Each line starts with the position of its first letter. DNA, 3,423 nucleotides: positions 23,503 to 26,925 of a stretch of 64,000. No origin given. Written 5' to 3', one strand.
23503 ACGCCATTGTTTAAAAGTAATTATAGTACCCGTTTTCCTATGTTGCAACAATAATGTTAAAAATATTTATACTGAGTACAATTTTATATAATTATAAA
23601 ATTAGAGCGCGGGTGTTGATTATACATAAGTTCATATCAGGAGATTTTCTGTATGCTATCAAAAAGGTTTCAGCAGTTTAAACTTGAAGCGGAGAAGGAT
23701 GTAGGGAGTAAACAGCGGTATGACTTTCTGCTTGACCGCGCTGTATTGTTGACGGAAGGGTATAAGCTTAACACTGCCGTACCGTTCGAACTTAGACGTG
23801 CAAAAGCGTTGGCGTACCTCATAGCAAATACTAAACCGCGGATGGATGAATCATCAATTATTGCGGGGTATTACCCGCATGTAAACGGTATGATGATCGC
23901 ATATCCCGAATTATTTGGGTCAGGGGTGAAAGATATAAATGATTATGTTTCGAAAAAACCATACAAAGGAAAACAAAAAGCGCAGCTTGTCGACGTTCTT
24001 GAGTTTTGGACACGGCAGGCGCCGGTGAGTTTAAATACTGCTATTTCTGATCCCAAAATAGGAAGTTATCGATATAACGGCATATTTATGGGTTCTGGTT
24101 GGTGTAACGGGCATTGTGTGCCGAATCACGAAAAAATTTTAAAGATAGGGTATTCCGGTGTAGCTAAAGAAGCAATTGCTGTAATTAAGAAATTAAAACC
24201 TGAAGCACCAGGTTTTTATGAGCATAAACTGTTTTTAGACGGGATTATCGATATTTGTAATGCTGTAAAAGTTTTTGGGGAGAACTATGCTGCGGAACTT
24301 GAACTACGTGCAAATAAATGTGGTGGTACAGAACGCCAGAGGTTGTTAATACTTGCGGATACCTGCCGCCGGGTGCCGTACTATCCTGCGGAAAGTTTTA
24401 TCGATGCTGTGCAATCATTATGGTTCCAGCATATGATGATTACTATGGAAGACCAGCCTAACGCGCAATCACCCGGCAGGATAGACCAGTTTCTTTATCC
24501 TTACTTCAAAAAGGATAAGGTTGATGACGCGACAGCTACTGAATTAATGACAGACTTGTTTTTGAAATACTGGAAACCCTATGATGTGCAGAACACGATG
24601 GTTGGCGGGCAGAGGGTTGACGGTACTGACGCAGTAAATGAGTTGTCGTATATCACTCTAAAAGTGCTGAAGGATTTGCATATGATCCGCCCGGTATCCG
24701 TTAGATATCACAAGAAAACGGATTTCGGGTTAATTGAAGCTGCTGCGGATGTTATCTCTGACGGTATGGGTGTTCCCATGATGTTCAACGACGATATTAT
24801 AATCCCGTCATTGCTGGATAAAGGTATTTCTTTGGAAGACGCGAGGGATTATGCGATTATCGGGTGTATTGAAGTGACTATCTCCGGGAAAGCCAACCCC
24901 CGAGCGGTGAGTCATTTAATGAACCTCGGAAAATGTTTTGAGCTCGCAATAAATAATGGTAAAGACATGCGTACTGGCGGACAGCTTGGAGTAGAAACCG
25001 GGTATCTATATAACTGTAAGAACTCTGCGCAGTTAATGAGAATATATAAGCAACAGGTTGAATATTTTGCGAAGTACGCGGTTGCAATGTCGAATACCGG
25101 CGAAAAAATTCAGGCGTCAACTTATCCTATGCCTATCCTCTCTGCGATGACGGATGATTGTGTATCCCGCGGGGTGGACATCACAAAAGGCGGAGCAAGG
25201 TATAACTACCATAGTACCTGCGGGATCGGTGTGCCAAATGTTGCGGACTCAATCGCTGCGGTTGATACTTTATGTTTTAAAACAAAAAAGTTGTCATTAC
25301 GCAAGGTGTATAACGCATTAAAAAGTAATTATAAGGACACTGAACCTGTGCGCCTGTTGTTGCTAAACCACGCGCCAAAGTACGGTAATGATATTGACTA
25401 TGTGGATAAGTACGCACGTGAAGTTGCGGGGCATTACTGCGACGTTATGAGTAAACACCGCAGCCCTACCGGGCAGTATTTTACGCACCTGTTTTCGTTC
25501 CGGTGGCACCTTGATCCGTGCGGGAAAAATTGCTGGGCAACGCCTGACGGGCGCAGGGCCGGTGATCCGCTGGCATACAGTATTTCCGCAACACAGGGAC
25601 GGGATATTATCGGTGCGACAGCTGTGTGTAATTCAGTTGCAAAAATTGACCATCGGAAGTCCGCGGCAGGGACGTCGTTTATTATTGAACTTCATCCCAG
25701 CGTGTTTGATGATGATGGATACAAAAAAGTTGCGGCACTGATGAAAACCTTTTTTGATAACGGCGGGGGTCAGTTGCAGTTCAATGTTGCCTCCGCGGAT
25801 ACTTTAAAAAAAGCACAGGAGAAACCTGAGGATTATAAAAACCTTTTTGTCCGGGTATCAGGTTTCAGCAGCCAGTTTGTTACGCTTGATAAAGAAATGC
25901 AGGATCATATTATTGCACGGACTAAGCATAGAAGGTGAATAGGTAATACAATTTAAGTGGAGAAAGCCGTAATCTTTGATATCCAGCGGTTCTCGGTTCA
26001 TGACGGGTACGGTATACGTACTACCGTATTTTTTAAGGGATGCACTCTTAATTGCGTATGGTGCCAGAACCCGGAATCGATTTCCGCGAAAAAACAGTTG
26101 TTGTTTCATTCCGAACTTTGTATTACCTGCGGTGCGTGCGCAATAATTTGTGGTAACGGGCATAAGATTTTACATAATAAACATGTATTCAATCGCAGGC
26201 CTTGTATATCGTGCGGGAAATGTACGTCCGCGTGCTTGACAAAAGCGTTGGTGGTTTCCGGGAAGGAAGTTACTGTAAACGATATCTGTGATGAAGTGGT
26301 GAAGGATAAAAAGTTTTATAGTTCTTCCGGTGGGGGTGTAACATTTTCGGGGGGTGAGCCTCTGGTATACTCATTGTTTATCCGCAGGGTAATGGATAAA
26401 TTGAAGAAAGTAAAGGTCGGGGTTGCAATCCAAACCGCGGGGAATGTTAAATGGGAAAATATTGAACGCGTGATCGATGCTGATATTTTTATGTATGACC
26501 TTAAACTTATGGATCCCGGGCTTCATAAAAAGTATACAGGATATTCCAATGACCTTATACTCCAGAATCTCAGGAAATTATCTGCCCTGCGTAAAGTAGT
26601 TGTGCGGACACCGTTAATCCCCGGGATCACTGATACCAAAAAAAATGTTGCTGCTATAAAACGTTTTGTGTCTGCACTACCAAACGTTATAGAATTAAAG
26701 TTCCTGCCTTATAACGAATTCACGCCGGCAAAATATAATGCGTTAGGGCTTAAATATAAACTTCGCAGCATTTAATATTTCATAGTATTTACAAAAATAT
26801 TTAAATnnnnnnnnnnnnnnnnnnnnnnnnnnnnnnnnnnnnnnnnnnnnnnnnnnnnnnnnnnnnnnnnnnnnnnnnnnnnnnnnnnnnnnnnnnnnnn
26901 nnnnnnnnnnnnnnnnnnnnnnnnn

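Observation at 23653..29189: Glycyl-radical enzyme + activase in one tight unit with carboxy(nor)spermidine decarboxylase and dehydrogenase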

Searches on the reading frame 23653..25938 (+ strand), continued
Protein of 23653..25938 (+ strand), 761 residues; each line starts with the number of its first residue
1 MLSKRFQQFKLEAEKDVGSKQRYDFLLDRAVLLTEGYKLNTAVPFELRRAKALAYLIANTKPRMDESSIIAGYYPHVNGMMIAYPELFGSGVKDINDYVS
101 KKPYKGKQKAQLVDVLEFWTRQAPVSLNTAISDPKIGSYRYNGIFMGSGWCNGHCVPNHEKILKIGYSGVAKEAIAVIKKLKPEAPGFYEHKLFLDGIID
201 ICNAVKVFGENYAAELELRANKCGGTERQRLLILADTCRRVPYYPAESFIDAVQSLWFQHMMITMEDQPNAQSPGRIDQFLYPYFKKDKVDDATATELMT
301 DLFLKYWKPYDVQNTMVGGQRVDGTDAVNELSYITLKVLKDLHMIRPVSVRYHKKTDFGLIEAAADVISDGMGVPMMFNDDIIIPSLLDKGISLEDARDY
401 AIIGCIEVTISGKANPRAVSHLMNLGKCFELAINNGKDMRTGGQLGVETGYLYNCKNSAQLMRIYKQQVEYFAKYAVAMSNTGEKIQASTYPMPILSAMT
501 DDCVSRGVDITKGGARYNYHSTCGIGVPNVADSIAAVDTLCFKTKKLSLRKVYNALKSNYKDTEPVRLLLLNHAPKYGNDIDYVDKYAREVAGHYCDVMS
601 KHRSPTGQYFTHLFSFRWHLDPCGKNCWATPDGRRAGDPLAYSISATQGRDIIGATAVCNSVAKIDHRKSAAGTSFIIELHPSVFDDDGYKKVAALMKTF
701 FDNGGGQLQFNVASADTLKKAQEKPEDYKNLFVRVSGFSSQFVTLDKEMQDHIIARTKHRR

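Call 41: find_encoding_contigs(protein=P0003, flank=8000, max_places=2)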
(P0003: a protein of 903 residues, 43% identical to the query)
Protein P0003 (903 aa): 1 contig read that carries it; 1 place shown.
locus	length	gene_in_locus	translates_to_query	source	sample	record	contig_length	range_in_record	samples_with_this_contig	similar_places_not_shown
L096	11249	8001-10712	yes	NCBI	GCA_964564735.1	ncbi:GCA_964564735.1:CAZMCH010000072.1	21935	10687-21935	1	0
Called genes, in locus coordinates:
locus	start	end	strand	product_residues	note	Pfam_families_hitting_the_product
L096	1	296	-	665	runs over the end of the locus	PF00578:AhpC-TSA, PF08534:Redoxin (weak), PF13098:Thioredoxin_2 (weak), PF13905:Thioredoxin_8, PF01436:NHL (faint), PF08450:SGL (faint)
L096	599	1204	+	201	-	PF01726:LexA_DNA_bind, PF00717:Peptidase_S24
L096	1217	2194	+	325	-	PF00365:PFK, PF01513:NAD_kinase (weak)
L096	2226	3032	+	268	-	PF01904:DUF72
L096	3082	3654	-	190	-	PF00210:Ferritin, PF02915:Rubrerythrin, PF23458:DUF7130 (weak), PF21349:RUBY_RBDX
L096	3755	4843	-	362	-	PF01408:GFO_IDH_MocA, PF21252:Glyco_hydro_109_C (faint)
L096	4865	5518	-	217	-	PF13489:Methyltransf_23 (faint), PF08241:Methyltransf_11 (weak)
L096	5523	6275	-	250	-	PF00300:His_Phos_1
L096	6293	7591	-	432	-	PF13579:Glyco_trans_4_4 (weak), PF13439:Glyco_transf_4, PF00534:Glycos_transf_1, PF13692:Glyco_trans_1_4, PF13524:Glyco_trans_1_2 (weak)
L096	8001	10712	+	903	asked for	PF02901:PFL-like, PF00754:F5_F8_type_C, PF22633:F5_F8_type_C_2, PF02901:PFL-like, PF01228:Gly_radical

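Call 42: find_encoding_contigs(protein=P0015, flank=8000, max_places=2)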
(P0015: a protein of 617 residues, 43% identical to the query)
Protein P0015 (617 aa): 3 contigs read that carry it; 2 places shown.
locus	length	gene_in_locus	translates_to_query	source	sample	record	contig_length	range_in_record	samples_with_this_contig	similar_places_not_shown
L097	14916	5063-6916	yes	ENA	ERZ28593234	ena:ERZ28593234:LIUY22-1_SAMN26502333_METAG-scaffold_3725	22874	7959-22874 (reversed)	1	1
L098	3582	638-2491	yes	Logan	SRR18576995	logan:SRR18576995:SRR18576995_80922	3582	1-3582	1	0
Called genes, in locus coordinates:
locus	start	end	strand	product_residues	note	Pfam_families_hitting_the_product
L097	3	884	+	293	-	?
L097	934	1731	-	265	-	PF22564:HAAS (weak)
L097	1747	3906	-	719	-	PF22564:HAAS (faint)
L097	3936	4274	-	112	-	PF03551:PadR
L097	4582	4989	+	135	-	-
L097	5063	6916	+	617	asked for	PF02901:PFL-like, PF01228:Gly_radical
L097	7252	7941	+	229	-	-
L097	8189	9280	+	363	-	PF01208:URO-D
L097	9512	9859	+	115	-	PF09579:Spore_YtfJ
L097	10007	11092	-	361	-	PF01833:TIG (weak), PF03781:FGE-sulfatase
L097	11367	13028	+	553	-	PF13715:CarbopepD_reg_2 (faint), PF22904:NOMO1-like_2nd (faint), PF08308:PEGA (faint), PF09430:EMC7_beta-sandw (faint), PF13620:CarboxypepD_reg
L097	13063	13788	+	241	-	PF13338:AbiEi_4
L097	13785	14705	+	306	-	PF08843:AbiEii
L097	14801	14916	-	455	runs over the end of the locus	PF01554:MatE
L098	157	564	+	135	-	-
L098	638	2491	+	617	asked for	PF02901:PFL-like, PF01228:Gly_radical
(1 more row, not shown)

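Call 54: search_protein_representatives(protein=window:23653-25938:+)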
Query: 761 residues. Proteins with E-value up to 0.001 (for the whole library): 7471; up to 1e-10: 4118; up to 1e-30: 1986. The best 150 are listed.
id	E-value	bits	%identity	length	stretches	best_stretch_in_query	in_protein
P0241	6.6e-174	596.7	44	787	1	106-760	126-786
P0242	7.6e-173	593.2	42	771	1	27-761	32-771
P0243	1.0e-170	586.1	42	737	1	20-757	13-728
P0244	1.8e-168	578.7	42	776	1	40-759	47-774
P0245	5.0e-166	570.6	43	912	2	145-759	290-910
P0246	5.3e-159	547.4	43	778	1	129-759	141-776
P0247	1.4e-154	532.7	43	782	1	133-761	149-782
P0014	4.7e-150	517.8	40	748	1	22-760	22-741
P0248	1.0e-145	503.4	39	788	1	28-760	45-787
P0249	5.3e-143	494.5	46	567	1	201-761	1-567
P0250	5.7e-141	487.8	38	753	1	28-759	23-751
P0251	1.1e-132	460.4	38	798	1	25-759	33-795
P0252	2.6e-130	452.5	37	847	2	27-561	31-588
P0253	4.4e-129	448.5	36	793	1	27-759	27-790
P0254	2.7e-128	445.8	36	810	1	27-759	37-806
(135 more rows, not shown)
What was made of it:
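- Tried and rejected: The exhaustive phmmer run against 1.84 billion cluster representatives found nothing above 46% identity (call 54).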

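Call 57: find_encoding_contigs(protein=P0002, flank=5000, max_places=3)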
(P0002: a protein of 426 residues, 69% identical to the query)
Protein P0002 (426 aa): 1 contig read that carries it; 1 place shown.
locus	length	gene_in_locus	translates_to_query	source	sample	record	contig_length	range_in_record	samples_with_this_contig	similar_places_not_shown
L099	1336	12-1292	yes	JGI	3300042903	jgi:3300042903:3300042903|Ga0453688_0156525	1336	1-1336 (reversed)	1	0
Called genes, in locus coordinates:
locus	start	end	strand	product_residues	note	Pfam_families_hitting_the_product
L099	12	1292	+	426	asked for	PF02901:PFL-like, PF01228:Gly_radical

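Call 61: predict_structure(alignment_id=A1)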
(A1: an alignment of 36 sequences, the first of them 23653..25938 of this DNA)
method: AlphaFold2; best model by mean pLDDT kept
length: 761 residues; sequences in the alignment: 36
mean_pLDDT: 92.5   pTM: 0.92
mean pLDDT of the five models: 92.5, 91.4, 90.8, 90.4, 90.2
residues with pLDDT >= 90: 600; 70-90: 139; 50-70: 22; < 50: 0
segments of 3 or more residues with pLDDT < 50: none
pLDDT, mean of each block of 10 residues (from residue 1): 87 79 86 95 90 97 91 72 79 86 90 92 59 83 86 88 98 98 93 97 98 97 94 97 98 97 87 94 96 95 86 91 96 96 90 97 95 90 98 97 93 91 96 97 97 98 98 94 88 95 97 95 96 98 98 98 97 96 98 98 94 91 95 96 90 93 97 94 91 97 96 94 93 84 91 83 68
secondary structure, 60 per line:
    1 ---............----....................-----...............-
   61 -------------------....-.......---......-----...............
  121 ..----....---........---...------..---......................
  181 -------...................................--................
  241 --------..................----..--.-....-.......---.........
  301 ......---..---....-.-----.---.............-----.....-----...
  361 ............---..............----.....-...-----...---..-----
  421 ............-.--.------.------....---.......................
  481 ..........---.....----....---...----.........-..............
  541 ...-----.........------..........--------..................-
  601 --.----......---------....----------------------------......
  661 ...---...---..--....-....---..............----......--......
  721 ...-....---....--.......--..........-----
elements in order (helices of 4 or more, strands of 3 or more residues): H4-15 H20-39 H45-59 H80-83 H85-91 H95-100 H106-122 H127-130 H134-141 E145-147 H159-180 H188-222 H225-240 H249-266 H277-280 H282-288 H292-306 E315-318 H330-342 E348-352 H358-372 E376-379 H380-389 H394-398 E400-402 E408-410 E421-424 H425-432 H458-490 H494-498 H503-506 E517-525 H527-543 H549-557 H564-573 H582-599 E608-613 H623-626 H655-663 E677-680 H682-685 H689-702 E707-712 H715-723 H725-728 E732-735 E738-741 H747-756
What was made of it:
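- On Glycyl radical enzyme superfamily (PFL-like): AlphaFold2 pLDDT 92.5 and pTM 0.92 (call 61).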

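Call 65: fold_search(model_id=the predicted structure, library=pdb)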
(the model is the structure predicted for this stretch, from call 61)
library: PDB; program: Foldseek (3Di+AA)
matches with E <= 10: 387; with E <= 0.001: 68
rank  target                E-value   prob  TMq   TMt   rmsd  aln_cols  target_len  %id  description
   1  1r8w_A                8.0e-59  1.00  0.92  0.89   2.9       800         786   33  Native structure of the B12-independent glycerol dehydratase from clostridium butyricum (released 2004-06-01)
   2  5i2g_A                6.1e-57  1.00  0.89  0.85   4.2       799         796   30  1,2-propanediol Dehydration in Roseburia inulinivorans; Structural Basis for Substrate and Enantiomer Selectivity (released 2016-06-01)
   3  9rco_A                1.4e-56  1.00  0.90  0.87   3.4       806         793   30  1,2-propanediol dehydratase with 0.1 % glycerol additive (released 2025-06-11)
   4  5i2g_B                3.3e-56  1.00  0.89  0.85   3.9       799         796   31  1,2-propanediol Dehydration in Roseburia inulinivorans; Structural Basis for Substrate and Enantiomer Selectivity (released 2016-06-01)
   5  9rcp_C                7.2e-56  1.00  0.90  0.87   3.6       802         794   30  1,2-propanediol dehydratase with 0.1 % 1,3-propanediol additive (released 2025-06-11)
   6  9rcp_B                1.3e-55  1.00  0.90  0.87   3.4       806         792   30  1,2-propanediol dehydratase with 0.1 % 1,3-propanediol additive (released 2025-06-11)
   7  5i2a_A                1.6e-55  1.00  0.89  0.81   4.5       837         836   29  1,2-propanediol Dehydration in Roseburia inulinivorans; Structural Basis for Substrate and Enantiomer Selectivity (released 2016-06-01)
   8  5i2a_B                1.9e-55  1.00  0.87  0.80   5.8       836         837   29  1,2-propanediol Dehydration in Roseburia inulinivorans; Structural Basis for Substrate and Enantiomer Selectivity (released 2016-06-01)
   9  9rcq_A                1.2e-54  1.00  0.91  0.85   3.5       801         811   30  1,2-propanediol dehydratase with no ligand additives (released 2025-06-11)
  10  6vxc_A                7.6e-54  1.00  0.91  0.87   3.5       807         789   29  Crystal structure of hydroxyproline dehydratase (HypD) from Clostridioides difficile (released 2020-04-08)
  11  7vua_A                2.1e-52  1.00  0.90  0.88   3.4       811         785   28  Anaerobic hydroxyproline degradation involving C-N cleavage by a glycyl radical enzyme (released 2022-06-01)
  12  2f3o_A                7.3e-52  1.00  0.92  0.90   3.2       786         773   28  Crystal Structure of a glycyl radical enzyme from Archaeoglobus fulgidus (released 2006-03-07)
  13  6xs4_A                9.6e-52  1.00  0.90  0.85   3.6       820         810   27  Crystal structure of glycyl radical enzyme ECL_02896 from Enterobacter cloacae subsp. cloacae (released 2020-08-12)
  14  8iof_A                3.3e-51  1.00  0.90  0.87   3.5       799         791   26  Crystal structure of N-methyl-Cis-4-hydroxy-D-proline dehydratase in Clostridium sp. FS41 (released 2024-03-27)
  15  8yjo_A                7.5e-51  1.00  0.88  0.88   3.6       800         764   27  Structure of E. coli glycyl radical enzyme PflD with bound malonate (released 2024-10-02)
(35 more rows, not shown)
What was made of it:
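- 23653..25938 (+): Glycyl radical enzyme, 761 aa, of the 1,2-eliminase type. It belongs to an uncharacterised clade. AlphaFold2 model has pLDDT 92.5 and TM 0.92 to 1r8w (calls 61, 65).
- On Glycyl radical enzyme superfamily (PFL-like): Foldseek TM 0.92 to 1r8w, and all 50 top hits are GREs (call 65).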

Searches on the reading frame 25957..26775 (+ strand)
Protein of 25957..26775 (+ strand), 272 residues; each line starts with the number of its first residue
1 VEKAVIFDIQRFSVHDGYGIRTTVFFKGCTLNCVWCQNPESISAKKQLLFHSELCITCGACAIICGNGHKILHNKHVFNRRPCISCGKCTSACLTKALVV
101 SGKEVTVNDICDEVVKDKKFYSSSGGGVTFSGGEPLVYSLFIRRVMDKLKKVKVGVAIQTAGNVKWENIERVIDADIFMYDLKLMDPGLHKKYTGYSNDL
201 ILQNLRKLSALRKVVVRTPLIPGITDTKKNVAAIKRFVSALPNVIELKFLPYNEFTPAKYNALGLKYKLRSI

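Call 4: search_protein_families(library=pfam, proteins=[window:25957-26775:+])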
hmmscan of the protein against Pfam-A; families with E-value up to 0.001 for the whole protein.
window:25957-26775:+ (272 aa): 7 families
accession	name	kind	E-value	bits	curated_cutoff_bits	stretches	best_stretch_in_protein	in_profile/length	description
PF04055.27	Radical_SAM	-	9.5e-14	52.3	29.5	1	24-227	2-157/166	Radical SAM superfamily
PF13353.11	Fer4_12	-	1.2e-09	39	22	1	16-54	2-40/137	4Fe-4S single cluster domain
PF00037.32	Fer4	-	1.1e-06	28.6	21.1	0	51-67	4-20/24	4Fe-4S binding domain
PF12838.12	Fer4_7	-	0.00021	22.2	27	0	83-103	2-22/52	4Fe-4S dicluster domain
PF13187.11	Fer4_9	-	0.00072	20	27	1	55-97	2-51/52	4Fe-4S dicluster domain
PF13237.11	Fer4_10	-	0.00081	19.7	25.5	0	77-100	3-31/53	4Fe-4S dicluster domain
PF12837.12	Fer4_6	-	0.00086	19.6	25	0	78-97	4-23/24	4Fe-4S binding domain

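Call 5: search_protein_families(library=ncbifam, proteins=[window:25957-26775:+])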
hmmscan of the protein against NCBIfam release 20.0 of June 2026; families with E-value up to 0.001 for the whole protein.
window:25957-26775:+ (272 aa): 25 families
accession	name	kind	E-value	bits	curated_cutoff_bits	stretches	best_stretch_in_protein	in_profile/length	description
TIGR02494.1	PFLE_PFLC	subfamily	8.5e-94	314.1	174.35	1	6-269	1-271/293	glycyl-radical enzyme activating protein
NF043069.1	T4HPD_activ_SAM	equivalog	2.7e-91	306.1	425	1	4-270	2-271/299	trans-4-hydroxy-L-proline dehydratase activase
NF048010.1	SfplDhtActHpsHDes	equivalog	7.2e-81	271.3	430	1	3-270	5-281/298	(2S)-3-sulfopropanediol dehydratase activating enzyme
TIGR04395.1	cutC_activ_rSAM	equivalog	7.7e-74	248.7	360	1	2-269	3-279/309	choline TMA-lyase-activating enzyme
NF033719.1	ind_deCO2_activ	equivalog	1.2e-72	244.8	425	1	4-271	1-277/302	indoleacetate decarboxylase activase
NF048008.1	SfplDhtActHpfHKleb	equivalog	1.4e-68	231.5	500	1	5-271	1-277/308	(2S)-3-sulfopropanediol dehydratase activating enzyme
NF033717.2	HPDL_rSAM_activ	equivalog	4.7e-67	226.4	420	1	2-269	2-278/311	4-hydroxyphenylacetate decarboxylase activase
TIGR04003.1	rSAM_BssD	equivalog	7.1e-62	209.4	496.45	1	5-266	2-273/314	[benzylsuccinate synthase]-activating enzyme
NF007483.0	PRK10076.1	equivalog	3.6e-56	190.5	326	2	65-271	54-265/292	[formate-C-acetyltransferase]-activating enzyme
TIGR02493.1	PFLA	equivalog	4.7e-47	160.3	231.75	2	96-271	38-216/235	pyruvate formate-lyase-activating protein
TIGR04041.1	activase_YjjW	hypoth_equivalog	3.3e-44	151.4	250.2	1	4-255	2-241/276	YjjW family glycine radical enzyme activase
NF008356.0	PRK11145.1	equivalog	5e-36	124.2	375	2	100-271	46-221/246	pyruvate formate lyase 1-activating protein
TIGR02495.1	NrdG2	equivalog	1.3e-14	54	131.15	2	101-239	43-181/193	anaerobic ribonucleoside-triphosphate reductase activating protein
TIGR02491.1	NrdG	equivalog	6.6e-11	42.4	126.1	1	7-48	3-44/154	anaerobic ribonucleoside-triphosphate reductase activating protein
TIGR03963.1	rSAM_QueE_Clost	equivalog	4.6e-08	33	260.1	1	103-194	49-134/219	putative 7-carboxy-7-deazaguanine synthase QueE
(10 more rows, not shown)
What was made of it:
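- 25957..26775 (+): GRE-activating radical-SAM enzyme, 272 aa, GTG start. CX3CX2C lies at 26041-26064, followed by two ferredoxin-like Cys clusters. Below all substrate-specific activase equivalogs (call 5).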
